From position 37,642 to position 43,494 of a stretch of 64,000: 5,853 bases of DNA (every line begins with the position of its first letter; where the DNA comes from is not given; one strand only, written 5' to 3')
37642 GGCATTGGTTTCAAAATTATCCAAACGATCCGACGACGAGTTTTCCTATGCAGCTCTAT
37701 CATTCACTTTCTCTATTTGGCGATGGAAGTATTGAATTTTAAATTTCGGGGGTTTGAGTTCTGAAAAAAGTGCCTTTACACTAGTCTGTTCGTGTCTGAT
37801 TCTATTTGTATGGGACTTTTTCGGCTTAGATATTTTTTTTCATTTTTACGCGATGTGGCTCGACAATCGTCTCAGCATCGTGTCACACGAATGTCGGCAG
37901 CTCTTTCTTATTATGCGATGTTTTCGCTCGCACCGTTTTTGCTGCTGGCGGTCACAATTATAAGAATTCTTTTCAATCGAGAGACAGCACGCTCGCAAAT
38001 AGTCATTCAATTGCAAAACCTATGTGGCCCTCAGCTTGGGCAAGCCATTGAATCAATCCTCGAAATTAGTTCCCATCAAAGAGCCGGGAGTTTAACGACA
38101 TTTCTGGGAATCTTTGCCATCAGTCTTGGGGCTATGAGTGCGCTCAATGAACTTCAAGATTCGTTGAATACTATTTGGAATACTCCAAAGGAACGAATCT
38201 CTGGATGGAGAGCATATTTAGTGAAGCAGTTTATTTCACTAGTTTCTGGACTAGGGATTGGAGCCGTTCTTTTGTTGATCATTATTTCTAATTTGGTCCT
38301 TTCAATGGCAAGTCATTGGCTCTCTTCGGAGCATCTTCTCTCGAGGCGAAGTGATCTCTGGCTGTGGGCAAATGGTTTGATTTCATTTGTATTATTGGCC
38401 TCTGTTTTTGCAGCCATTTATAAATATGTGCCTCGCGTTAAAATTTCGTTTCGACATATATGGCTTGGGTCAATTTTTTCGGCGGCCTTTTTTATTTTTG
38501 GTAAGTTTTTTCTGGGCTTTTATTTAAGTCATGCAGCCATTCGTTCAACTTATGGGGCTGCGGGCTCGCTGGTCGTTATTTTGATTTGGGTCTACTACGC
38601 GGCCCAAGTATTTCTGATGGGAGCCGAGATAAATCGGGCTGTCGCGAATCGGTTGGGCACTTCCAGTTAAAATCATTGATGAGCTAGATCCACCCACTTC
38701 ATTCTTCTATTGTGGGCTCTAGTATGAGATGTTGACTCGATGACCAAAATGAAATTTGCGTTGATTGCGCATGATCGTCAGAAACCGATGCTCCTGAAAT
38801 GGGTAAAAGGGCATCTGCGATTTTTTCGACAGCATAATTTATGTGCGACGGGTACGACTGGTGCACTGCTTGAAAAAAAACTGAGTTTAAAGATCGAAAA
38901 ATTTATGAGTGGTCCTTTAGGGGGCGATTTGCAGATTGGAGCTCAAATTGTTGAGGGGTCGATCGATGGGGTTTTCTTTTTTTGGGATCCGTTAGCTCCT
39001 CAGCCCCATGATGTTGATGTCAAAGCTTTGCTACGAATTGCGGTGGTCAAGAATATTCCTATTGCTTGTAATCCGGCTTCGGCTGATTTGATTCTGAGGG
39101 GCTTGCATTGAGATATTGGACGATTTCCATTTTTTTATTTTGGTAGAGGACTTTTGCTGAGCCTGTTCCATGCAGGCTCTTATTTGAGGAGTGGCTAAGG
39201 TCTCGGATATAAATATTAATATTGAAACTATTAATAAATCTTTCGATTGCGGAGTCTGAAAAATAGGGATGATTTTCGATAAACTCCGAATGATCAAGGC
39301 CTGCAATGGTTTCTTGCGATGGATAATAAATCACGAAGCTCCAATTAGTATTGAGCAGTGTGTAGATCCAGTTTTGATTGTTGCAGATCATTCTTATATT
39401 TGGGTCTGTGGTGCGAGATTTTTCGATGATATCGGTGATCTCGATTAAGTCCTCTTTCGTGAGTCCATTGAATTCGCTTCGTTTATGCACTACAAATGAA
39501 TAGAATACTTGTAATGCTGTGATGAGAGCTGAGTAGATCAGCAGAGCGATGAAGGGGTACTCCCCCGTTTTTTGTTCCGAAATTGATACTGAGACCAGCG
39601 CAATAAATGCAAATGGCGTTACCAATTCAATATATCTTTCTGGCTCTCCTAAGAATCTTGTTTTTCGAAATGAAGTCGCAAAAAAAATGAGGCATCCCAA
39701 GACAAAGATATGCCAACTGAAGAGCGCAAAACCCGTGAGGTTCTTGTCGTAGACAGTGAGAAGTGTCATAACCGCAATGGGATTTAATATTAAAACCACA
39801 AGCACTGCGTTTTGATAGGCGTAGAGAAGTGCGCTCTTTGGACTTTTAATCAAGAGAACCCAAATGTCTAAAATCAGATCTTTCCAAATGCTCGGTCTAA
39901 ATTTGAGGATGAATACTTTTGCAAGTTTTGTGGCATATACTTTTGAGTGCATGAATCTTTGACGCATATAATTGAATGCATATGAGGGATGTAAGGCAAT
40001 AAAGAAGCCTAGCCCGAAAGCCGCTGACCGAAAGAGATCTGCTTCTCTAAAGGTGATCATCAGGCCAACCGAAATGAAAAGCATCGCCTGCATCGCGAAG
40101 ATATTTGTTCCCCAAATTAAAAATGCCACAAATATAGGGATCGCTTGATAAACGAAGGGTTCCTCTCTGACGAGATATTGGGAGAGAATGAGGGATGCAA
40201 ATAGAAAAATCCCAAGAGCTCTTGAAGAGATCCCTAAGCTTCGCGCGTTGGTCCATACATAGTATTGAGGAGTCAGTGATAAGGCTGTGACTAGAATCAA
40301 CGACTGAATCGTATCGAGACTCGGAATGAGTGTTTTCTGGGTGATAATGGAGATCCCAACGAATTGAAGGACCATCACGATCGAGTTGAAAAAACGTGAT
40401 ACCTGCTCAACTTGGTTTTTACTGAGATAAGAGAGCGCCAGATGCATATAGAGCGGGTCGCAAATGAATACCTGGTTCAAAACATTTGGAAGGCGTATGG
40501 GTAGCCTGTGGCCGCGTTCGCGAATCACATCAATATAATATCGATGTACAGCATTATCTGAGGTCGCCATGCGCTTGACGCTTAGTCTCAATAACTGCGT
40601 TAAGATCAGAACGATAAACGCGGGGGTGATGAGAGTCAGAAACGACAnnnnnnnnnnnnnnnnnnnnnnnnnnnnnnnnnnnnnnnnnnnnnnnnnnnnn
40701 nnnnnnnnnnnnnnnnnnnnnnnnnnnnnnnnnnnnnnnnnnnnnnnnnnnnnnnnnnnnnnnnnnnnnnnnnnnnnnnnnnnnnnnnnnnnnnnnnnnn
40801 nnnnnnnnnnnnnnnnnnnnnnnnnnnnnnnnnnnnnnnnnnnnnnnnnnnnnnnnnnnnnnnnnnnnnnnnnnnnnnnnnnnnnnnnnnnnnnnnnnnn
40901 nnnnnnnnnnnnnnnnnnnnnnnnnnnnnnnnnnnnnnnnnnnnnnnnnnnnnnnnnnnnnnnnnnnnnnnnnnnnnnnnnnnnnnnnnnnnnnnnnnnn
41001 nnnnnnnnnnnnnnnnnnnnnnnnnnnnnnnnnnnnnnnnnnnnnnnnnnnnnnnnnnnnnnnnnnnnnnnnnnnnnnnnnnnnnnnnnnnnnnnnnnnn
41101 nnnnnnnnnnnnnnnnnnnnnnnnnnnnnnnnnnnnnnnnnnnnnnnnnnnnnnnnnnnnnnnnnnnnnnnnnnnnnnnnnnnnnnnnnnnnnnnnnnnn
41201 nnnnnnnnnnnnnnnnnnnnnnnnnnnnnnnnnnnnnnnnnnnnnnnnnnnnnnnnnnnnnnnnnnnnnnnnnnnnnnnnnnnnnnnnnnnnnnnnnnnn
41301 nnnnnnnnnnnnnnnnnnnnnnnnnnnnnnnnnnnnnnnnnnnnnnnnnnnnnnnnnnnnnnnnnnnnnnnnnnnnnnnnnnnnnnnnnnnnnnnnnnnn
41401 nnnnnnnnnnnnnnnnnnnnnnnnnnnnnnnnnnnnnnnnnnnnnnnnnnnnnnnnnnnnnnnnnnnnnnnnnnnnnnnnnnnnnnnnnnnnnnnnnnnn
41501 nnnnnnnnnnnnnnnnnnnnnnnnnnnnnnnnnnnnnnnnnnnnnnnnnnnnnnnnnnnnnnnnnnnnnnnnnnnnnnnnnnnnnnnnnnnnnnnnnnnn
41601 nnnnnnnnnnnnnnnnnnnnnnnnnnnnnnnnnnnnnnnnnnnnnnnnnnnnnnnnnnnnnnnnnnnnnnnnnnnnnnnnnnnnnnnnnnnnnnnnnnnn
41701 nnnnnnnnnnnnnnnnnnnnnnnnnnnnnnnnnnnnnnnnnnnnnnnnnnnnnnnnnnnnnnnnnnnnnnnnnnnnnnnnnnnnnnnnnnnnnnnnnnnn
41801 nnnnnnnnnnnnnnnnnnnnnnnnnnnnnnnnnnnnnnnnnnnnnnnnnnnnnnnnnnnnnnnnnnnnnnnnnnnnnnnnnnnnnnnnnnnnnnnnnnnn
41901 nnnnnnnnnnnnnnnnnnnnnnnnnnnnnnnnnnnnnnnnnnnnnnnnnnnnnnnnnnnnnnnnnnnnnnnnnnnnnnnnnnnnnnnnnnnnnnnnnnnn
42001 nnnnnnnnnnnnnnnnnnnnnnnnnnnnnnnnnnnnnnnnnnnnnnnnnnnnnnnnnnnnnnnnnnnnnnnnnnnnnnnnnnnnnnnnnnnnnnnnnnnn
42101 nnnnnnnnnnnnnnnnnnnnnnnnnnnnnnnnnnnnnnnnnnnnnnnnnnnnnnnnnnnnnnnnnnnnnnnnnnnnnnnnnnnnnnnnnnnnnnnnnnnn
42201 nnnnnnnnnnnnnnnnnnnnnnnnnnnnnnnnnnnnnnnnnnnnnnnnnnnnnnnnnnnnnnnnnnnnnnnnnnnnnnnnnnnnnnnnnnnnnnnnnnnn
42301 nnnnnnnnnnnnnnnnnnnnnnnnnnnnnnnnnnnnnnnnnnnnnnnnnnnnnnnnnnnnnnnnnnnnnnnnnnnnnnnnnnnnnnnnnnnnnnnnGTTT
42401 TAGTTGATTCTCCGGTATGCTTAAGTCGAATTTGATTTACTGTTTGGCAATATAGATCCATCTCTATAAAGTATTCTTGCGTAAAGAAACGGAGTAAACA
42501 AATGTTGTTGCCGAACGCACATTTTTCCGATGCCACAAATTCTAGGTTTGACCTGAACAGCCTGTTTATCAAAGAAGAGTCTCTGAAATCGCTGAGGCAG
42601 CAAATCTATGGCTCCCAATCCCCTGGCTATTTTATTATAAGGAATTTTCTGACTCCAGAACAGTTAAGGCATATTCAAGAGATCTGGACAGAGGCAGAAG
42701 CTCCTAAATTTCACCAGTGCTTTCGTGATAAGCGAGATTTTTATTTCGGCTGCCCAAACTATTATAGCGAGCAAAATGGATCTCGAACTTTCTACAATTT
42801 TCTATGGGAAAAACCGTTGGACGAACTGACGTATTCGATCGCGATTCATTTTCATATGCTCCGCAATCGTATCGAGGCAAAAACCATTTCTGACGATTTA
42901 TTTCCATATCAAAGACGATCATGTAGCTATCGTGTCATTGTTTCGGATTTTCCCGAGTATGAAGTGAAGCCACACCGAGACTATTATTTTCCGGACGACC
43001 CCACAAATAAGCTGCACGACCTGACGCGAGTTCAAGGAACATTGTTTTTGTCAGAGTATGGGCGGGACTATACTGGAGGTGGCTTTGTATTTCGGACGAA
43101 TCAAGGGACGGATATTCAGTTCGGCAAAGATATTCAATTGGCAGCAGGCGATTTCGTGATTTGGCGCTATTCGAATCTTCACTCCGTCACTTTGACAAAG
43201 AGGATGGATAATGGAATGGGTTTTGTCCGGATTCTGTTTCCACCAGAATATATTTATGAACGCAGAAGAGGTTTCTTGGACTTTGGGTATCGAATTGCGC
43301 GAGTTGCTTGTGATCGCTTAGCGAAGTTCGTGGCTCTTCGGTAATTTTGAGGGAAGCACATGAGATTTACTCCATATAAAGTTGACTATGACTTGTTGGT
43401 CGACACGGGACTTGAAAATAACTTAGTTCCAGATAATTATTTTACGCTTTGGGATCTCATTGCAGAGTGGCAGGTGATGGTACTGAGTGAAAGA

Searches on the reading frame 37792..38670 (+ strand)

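Call 61: search_protein_families(library=pfam, proteins=[window:37792-38670:+], max_evalue=0.001)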
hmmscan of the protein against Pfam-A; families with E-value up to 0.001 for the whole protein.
window:37792-38670:+ (292 aa): 1 family
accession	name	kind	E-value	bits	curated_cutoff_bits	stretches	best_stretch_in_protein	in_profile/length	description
PF03631.20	Virul_fac_BrkB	-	3.6e-49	168.2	33.7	1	28-287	2-258/259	Virulence factor BrkB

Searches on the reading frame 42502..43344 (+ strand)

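Call 61: search_protein_families(library=pfam, proteins=[window:42502-43344:+], max_evalue=0.001)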
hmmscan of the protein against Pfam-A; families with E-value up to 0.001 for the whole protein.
window:42502-43344:+ (280 aa): 1 family
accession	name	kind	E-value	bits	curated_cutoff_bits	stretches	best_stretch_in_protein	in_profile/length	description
PF13640.12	2OG-FeII_Oxy_3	-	0.0001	23.6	27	1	153-232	10-84/98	2OG-Fe(II) oxygenase superfamily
